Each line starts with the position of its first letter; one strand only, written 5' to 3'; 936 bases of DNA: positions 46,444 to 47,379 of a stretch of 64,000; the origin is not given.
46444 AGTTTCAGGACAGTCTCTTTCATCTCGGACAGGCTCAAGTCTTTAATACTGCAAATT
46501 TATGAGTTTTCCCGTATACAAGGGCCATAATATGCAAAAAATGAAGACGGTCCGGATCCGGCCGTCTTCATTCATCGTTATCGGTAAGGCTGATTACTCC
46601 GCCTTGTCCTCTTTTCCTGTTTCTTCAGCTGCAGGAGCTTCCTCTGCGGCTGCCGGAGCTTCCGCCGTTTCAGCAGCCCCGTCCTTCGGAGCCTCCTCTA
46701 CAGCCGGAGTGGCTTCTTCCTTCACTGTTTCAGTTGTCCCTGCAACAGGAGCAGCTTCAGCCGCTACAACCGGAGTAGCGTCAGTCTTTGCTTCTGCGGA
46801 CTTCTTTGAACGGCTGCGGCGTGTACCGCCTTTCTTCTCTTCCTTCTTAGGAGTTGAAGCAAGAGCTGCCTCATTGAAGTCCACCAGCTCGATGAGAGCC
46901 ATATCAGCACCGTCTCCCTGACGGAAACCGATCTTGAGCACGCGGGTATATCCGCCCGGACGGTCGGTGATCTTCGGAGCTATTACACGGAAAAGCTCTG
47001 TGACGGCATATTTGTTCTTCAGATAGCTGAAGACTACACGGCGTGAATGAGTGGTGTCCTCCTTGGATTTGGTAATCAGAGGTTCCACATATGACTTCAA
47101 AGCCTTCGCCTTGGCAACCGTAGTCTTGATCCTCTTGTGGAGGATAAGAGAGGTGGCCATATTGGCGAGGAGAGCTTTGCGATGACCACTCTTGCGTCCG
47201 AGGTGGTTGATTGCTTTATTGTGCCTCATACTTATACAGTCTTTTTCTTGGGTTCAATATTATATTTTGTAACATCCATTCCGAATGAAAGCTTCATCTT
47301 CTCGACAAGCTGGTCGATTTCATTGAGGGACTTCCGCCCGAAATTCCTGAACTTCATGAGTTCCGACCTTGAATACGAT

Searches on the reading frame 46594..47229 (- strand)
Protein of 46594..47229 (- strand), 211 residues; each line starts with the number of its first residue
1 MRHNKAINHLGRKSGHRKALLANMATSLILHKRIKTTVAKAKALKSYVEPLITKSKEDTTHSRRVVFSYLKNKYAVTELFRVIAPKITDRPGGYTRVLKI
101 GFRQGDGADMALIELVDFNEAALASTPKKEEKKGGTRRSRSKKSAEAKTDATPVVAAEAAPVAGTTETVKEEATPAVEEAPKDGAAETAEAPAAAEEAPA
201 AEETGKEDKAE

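Call 19: search_protein_families(library=pfam, proteins=[window:46594-47229:-], max_evalue=0.001)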
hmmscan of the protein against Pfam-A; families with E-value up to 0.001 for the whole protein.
window:46594-47229:- (211 aa): 1 family
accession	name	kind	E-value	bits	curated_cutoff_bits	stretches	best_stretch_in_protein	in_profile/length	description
PF01196.24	Ribosomal_L17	-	3.2e-37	127.7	27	1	20-116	1-97/97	Ribosomal protein L17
